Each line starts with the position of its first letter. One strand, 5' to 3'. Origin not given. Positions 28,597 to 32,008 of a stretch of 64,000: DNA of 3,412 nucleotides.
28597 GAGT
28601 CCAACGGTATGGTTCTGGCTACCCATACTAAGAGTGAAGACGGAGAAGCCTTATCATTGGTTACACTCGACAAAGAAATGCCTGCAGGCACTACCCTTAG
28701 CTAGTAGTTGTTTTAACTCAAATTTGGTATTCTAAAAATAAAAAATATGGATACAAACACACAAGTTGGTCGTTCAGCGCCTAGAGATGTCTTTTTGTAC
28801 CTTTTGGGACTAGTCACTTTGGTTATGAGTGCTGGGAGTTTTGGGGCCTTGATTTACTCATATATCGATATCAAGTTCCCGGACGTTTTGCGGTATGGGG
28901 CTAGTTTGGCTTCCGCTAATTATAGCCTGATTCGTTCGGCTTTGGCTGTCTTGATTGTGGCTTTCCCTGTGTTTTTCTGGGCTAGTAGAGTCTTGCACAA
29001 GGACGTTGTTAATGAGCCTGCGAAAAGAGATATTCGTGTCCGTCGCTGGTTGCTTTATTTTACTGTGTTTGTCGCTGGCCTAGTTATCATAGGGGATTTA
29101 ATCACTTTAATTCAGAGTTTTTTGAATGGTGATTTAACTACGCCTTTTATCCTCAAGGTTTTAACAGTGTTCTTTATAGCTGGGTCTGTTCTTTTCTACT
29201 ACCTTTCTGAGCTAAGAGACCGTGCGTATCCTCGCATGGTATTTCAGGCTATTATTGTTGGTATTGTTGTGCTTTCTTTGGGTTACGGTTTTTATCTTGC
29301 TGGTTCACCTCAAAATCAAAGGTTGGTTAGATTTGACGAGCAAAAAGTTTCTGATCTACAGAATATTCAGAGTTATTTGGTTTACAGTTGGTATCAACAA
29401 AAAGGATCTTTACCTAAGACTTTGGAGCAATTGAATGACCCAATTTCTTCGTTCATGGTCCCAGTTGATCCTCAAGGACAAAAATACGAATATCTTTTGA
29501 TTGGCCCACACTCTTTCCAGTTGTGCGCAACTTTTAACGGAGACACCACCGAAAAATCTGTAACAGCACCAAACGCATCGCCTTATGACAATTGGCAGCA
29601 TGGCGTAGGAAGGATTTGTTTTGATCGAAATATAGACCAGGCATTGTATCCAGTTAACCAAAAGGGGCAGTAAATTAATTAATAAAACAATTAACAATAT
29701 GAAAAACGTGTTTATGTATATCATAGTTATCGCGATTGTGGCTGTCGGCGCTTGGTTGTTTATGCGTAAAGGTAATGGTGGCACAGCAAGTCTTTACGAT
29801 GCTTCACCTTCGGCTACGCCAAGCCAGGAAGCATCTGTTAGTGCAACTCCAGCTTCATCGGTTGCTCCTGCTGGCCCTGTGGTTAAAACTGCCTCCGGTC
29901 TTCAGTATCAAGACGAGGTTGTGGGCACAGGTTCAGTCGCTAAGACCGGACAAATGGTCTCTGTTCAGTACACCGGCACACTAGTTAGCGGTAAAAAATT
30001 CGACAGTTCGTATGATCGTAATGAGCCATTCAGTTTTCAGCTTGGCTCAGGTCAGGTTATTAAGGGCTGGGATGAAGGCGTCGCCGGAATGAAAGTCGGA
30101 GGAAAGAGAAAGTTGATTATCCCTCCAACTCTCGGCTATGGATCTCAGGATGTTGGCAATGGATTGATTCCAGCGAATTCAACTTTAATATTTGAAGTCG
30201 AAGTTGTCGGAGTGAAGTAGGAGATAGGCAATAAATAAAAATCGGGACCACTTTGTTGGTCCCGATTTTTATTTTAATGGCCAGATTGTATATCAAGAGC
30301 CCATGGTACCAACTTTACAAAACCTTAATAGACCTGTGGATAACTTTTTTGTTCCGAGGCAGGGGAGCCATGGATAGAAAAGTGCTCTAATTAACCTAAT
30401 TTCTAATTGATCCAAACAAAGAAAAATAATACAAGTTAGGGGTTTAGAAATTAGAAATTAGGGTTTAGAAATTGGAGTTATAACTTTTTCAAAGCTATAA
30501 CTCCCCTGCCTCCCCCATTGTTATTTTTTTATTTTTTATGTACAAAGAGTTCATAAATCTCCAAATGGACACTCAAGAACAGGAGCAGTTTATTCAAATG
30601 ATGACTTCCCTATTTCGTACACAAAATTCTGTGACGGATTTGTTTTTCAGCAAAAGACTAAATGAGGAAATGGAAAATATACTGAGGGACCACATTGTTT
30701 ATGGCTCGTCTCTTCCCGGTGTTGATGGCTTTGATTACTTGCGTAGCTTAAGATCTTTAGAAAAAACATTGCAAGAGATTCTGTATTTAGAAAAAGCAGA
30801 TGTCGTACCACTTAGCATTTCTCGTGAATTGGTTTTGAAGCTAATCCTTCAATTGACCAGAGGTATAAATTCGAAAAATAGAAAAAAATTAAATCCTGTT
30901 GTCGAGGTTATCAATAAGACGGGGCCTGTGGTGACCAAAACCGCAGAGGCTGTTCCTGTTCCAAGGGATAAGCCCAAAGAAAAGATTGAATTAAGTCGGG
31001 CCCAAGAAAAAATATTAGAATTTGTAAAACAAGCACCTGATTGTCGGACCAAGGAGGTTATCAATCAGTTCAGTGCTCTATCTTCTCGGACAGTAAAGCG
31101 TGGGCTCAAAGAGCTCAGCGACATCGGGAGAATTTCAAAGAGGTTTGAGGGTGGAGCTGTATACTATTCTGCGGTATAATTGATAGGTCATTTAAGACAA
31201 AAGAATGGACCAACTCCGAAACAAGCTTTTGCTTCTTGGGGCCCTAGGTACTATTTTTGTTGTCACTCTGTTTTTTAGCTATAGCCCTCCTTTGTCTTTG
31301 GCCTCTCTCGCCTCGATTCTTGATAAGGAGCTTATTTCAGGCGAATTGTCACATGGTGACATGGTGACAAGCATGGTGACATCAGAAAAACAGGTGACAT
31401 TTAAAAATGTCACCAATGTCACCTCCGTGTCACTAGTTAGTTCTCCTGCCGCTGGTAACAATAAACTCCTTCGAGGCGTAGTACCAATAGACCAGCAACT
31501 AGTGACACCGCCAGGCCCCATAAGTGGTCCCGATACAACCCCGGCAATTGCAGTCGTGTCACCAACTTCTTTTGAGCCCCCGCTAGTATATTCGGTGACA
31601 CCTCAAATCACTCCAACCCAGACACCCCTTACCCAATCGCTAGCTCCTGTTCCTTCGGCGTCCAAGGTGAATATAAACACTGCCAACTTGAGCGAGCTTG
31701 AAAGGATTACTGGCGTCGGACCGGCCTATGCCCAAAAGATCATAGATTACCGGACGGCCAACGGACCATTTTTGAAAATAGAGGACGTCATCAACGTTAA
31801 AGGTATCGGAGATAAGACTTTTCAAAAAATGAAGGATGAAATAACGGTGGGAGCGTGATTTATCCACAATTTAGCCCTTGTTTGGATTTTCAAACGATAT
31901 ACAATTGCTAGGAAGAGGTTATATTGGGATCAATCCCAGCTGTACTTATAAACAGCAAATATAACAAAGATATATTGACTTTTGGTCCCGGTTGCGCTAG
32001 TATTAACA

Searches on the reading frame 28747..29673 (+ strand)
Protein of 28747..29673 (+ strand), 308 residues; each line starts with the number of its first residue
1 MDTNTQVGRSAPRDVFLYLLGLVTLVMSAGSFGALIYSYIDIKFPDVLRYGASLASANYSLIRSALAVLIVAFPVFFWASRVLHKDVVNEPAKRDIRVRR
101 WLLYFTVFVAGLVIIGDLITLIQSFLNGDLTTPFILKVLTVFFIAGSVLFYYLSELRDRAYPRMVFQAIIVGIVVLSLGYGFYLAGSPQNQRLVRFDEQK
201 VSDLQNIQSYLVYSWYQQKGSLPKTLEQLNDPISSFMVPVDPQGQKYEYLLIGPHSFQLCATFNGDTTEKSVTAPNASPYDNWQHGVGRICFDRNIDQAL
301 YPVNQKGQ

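Call 6: search_protein_families(library=pfam, proteins=[window:28747-29673:+], max_evalue=0.01)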
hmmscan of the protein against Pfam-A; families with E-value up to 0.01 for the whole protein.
window:28747-29673:+ (308 aa): 2 families
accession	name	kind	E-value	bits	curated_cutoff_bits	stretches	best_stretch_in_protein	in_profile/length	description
PF18920.5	DUF5671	-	1.3e-24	87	28.4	1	14-151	1-131/132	Domain of unknown function (DUF5671)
PF25592.1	DUF7937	-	0.0099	15.2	31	0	9-179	198-360/402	Domain of unknown function (DUF7937)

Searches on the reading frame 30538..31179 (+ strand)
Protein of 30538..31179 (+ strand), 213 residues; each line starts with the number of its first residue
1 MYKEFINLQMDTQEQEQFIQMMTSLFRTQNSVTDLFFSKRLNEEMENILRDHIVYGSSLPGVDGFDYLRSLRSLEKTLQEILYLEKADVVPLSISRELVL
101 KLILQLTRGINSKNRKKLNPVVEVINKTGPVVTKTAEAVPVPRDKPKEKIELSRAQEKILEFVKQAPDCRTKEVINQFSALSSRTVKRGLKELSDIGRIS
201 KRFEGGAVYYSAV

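Call 6: search_protein_families(library=pfam, proteins=[window:30538-31179:+], max_evalue=0.01)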
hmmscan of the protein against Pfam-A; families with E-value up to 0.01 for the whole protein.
window:30538-31179:+ (213 aa): 2 families
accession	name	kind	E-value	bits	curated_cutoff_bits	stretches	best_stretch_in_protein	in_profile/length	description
PF08220.18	HTH_DeoR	-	4.4e-05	23.6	21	1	156-210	2-54/57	DeoR-like helix-turn-helix domain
PF03965.22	Penicillinase_R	-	0.0092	16.8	22.6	0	152-213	1-65/115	Penicillinase repressor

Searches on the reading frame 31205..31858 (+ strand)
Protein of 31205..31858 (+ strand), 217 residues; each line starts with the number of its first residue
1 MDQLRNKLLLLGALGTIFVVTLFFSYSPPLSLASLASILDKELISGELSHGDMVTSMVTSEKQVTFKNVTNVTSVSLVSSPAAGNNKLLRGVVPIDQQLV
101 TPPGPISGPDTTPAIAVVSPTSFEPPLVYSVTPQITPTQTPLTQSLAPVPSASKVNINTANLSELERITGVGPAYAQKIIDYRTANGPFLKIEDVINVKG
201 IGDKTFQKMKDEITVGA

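Call 6: search_protein_families(library=pfam, proteins=[window:31205-31858:+], max_evalue=0.01)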
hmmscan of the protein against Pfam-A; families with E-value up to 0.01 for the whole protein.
window:31205-31858:+ (217 aa): 6 families
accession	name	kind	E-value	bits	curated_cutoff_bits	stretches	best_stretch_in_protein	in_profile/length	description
PF12836.13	HHH_3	-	9.9e-23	80.5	27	1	152-214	3-65/65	Helix-hairpin-helix motif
PF00633.29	HHH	-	6.3e-07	29.4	24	1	154-182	2-30/30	Helix-hairpin-helix motif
PF14520.12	HHH_5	-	8.3e-07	29.8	27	1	163-213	2-55/57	Helix-hairpin-helix domain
PF06514.17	PsbU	-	2.4e-05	24.7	24.5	1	152-214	12-73/93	Photosystem II 12 kDa extrinsic protein (PsbU)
PF14579.12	HHH_6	-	0.00045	20.8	25.6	1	165-198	27-60/90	Helix-hairpin-helix motif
PF12826.13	HHH_2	-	0.0019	18.8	27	0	156-182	28-54/64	Helix-hairpin-helix motif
